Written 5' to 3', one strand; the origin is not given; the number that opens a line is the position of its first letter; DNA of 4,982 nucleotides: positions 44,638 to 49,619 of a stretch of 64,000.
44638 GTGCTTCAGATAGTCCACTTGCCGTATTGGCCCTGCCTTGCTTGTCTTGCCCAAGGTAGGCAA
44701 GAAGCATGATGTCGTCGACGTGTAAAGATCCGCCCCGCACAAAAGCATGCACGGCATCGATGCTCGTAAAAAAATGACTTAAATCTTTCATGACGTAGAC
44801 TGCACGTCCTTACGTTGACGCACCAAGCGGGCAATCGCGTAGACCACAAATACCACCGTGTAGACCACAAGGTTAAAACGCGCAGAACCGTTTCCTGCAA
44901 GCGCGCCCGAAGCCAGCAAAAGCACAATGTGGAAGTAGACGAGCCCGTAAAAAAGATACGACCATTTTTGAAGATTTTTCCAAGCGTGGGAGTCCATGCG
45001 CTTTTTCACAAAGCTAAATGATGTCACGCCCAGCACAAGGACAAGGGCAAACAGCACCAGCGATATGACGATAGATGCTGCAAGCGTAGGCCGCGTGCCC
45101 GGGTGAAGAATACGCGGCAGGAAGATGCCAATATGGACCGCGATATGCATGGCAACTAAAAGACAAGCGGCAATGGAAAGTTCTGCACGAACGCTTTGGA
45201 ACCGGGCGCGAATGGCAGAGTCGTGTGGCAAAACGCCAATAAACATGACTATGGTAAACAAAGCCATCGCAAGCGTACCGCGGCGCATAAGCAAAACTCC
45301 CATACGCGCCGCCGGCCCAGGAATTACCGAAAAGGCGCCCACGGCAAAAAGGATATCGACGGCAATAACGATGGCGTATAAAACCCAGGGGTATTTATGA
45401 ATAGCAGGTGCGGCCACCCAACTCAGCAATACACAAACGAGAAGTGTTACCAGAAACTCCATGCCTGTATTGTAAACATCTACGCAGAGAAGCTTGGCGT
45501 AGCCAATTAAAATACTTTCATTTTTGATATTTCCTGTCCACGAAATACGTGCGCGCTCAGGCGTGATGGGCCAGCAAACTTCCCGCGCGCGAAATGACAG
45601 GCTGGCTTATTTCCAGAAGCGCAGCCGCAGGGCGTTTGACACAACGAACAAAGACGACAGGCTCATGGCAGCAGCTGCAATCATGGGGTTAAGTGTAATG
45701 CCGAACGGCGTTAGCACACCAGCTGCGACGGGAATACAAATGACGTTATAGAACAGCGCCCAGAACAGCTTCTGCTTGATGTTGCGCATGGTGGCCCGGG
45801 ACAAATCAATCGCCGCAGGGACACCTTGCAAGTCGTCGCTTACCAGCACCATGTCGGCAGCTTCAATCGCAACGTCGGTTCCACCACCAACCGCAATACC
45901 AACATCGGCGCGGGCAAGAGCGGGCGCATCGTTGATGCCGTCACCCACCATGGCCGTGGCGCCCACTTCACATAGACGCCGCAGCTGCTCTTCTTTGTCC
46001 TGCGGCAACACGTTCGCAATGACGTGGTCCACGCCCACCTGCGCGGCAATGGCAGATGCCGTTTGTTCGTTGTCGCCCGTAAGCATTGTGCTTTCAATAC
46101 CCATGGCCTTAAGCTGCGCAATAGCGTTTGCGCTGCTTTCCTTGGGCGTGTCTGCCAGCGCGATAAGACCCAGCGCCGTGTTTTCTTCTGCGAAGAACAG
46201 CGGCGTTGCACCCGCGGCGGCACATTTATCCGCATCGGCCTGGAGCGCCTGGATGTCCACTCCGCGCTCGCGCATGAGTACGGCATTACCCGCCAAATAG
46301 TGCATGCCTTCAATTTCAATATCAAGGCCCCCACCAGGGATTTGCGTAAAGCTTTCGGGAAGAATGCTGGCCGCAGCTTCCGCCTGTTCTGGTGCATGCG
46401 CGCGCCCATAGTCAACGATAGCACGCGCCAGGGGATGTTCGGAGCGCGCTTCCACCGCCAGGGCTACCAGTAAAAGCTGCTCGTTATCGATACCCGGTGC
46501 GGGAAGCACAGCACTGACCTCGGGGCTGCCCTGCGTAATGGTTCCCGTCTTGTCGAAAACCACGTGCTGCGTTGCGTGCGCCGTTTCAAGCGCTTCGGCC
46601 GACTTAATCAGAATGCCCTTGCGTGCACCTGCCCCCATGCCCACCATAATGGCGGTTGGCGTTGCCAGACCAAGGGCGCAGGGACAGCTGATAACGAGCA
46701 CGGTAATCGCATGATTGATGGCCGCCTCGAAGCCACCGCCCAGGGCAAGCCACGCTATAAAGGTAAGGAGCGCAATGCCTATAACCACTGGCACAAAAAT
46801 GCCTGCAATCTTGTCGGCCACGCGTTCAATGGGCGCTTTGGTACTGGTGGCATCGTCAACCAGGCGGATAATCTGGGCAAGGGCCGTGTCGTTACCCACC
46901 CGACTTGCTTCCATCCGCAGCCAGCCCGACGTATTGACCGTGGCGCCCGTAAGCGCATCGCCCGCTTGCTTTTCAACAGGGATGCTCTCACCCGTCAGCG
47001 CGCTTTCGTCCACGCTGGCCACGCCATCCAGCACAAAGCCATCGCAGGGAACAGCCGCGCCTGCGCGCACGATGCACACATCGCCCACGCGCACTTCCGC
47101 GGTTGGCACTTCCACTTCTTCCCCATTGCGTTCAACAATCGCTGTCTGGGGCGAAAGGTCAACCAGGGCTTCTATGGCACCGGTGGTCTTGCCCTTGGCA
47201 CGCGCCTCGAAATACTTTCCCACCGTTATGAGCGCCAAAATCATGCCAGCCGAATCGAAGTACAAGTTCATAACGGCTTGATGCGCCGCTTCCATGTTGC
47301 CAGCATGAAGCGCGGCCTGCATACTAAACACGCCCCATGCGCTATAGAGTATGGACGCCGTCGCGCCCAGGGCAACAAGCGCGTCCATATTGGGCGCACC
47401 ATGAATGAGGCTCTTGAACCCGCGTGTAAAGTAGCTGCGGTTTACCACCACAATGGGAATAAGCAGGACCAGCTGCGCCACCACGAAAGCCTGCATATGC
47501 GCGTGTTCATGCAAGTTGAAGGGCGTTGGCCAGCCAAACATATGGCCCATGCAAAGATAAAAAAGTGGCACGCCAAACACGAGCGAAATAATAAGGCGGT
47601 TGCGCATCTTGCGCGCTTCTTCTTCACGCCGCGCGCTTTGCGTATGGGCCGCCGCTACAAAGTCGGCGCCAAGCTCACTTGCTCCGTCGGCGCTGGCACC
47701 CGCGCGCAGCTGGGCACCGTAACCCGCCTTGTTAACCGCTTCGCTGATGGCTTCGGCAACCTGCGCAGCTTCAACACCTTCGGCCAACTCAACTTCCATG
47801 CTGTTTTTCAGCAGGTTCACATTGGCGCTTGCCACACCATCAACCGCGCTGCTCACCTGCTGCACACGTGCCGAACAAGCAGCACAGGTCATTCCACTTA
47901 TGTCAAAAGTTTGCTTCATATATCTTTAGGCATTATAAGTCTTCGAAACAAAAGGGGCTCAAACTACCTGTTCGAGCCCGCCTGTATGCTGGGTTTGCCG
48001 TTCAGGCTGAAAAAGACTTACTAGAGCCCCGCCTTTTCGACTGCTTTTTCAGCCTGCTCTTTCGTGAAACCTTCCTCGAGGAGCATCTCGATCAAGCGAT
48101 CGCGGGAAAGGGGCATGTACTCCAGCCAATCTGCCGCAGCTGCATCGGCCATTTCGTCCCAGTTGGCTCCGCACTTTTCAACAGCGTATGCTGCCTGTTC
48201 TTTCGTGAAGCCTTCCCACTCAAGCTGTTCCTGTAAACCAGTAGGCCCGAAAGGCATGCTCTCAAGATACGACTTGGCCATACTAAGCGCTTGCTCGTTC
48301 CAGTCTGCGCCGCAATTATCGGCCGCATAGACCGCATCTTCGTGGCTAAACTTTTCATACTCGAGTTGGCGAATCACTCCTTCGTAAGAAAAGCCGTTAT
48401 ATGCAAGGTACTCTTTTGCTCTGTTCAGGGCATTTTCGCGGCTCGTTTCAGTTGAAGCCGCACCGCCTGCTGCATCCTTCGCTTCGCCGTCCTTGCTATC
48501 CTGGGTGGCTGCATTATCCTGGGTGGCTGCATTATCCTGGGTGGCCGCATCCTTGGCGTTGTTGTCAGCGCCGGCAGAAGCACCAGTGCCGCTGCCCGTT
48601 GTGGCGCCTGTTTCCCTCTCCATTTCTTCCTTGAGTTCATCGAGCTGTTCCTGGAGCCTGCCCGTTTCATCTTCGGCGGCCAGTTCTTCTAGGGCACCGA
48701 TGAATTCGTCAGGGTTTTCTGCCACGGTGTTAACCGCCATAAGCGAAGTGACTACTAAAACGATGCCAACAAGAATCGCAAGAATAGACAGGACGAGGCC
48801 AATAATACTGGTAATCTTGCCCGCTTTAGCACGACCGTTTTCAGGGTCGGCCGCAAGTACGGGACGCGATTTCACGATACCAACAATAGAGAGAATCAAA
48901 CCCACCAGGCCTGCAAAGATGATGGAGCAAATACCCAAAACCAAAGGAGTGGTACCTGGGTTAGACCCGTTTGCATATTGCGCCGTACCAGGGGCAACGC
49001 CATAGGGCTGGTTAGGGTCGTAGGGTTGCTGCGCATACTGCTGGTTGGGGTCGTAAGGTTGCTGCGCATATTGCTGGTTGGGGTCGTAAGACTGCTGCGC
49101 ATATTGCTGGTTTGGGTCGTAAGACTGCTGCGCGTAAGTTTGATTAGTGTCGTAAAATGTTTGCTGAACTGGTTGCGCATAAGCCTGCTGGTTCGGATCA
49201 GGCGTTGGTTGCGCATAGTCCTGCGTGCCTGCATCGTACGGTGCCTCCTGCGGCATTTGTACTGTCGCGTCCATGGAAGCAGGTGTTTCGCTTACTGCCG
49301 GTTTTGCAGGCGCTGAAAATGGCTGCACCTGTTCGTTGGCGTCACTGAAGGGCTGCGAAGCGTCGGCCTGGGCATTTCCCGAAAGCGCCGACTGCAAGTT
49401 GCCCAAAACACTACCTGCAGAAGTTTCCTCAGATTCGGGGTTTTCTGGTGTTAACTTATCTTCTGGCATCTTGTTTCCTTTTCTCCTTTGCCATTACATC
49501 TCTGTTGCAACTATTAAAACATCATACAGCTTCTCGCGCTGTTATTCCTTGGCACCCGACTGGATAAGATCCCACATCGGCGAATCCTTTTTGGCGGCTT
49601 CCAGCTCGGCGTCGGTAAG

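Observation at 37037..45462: Orphan Tat-lipoprotein molybdoenzyme cluster with no NrfD/DmsC anchor but a polyferredoxin, two TorD-like chaperones, two double-wHTH regulators and a YedZ-like membrane protein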

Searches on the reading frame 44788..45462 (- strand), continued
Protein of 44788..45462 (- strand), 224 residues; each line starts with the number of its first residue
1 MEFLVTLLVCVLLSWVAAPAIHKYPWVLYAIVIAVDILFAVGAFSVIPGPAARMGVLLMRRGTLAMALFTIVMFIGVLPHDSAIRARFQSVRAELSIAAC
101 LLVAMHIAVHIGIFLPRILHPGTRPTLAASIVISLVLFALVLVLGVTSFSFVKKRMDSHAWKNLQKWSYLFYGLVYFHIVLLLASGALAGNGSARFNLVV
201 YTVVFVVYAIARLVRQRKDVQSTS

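Call 80: search_protein_families(library=pfam, proteins=[P0248, P0251, P0252, P0262, P0266, P0272, P0278, P0288, P0293, P0283], max_evalue=0.001)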
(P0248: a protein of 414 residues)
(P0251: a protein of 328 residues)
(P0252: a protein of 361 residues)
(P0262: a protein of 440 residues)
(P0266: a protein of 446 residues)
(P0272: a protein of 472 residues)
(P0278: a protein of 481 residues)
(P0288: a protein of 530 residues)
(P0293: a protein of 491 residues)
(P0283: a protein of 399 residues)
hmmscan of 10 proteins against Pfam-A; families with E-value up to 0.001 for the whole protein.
P0248 (414 aa): 1 family
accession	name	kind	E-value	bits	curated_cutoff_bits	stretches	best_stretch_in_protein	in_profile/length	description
PF01794.25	Ferric_reduct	-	4.2e-06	27.3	28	1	86-181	28-120/121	Ferric reductase like transmembrane component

P0251 (328 aa): 1 family
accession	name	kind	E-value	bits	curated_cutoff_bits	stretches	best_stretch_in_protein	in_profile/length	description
PF01794.25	Ferric_reduct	-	7e-06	26.6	28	1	62-177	2-120/121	Ferric reductase like transmembrane component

P0252 (361 aa): 2 families
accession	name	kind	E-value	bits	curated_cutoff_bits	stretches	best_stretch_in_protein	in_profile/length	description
PF04205.19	FMN_bind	-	8.7e-12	46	22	1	283-353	1-76/77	FMN-binding domain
PF01794.25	Ferric_reduct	-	6.1e-09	36.4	28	1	62-180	2-120/121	Ferric reductase like transmembrane component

P0262 (440 aa): 2 families
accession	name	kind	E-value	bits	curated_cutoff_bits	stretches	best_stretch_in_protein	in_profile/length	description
PF04205.19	FMN_bind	-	6.2e-09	36.8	22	1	367-436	5-76/77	FMN-binding domain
PF01794.25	Ferric_reduct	-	4.5e-06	27.2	28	1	62-176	2-119/121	Ferric reductase like transmembrane component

P0266 (446 aa): 2 families
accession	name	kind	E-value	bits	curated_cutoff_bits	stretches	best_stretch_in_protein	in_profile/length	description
PF04205.19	FMN_bind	-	0.00024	22.1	22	1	371-441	6-76/77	FMN-binding domain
PF01794.25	Ferric_reduct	-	0.00033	21.2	28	1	86-177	31-120/121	Ferric reductase like transmembrane component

P0272 (472 aa): 2 families
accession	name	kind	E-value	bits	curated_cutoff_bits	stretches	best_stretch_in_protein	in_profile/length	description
PF04205.19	FMN_bind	-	1.6e-11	45.1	22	1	396-468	1-77/77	FMN-binding domain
PF01794.25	Ferric_reduct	-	1.9e-05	25.1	28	1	87-175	32-118/121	Ferric reductase like transmembrane component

P0278 (481 aa): 1 family
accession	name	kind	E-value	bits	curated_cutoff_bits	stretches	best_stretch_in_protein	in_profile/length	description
PF04205.19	FMN_bind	-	6.9e-12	46.3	22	1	405-477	1-77/77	FMN-binding domain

P0288 (530 aa): 2 families
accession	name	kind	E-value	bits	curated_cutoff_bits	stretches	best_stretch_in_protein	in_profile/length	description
PF04205.19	FMN_bind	-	1.5e-15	58.1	22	1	454-526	1-77/77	FMN-binding domain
PF01794.25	Ferric_reduct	-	2.3e-06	28.1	28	1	79-176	24-120/121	Ferric reductase like transmembrane component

P0293 (491 aa): 2 families
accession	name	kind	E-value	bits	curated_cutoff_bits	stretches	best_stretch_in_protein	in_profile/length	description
PF04205.19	FMN_bind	-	3.6e-10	40.8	22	1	415-486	1-76/77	FMN-binding domain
PF01794.25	Ferric_reduct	-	4.7e-06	27.1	28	1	90-179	32-120/121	Ferric reductase like transmembrane component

P0283 (399 aa): 1 family
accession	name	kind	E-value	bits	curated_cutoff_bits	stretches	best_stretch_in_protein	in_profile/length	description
PF04205.19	FMN_bind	-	1.6e-13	51.5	22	1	323-395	1-77/77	FMN-binding domain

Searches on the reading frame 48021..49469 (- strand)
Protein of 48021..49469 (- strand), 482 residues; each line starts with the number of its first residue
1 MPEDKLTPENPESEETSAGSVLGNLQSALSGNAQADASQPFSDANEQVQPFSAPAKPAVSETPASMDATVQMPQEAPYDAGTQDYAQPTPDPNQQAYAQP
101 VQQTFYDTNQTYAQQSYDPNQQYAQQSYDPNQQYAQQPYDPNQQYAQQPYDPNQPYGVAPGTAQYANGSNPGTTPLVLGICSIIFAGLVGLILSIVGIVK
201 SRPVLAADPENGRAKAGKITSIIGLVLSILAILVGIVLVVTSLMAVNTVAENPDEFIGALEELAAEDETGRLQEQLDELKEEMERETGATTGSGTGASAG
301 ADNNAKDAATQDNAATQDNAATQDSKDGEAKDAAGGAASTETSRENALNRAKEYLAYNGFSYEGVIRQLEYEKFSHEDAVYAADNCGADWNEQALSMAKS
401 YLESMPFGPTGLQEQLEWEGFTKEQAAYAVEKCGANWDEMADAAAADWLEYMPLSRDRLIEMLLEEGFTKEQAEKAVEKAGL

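Call 87: search_protein_families(library=pfam, proteins=[window:48021-49469:-], max_evalue=0.0001)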
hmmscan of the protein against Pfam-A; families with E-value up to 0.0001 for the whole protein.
window:48021-49469:- (482 aa): 2 families
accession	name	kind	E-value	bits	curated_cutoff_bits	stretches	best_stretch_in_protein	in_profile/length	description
PF07553.16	Lipoprotein_Ltp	-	6.5e-35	119.5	23.2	3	389-431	1-46/48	Host cell surface-exposed lipoprotein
PF07666.16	MpPF26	-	8.3e-05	23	37.2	0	176-238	2-74/75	M penetrans paralogue family 26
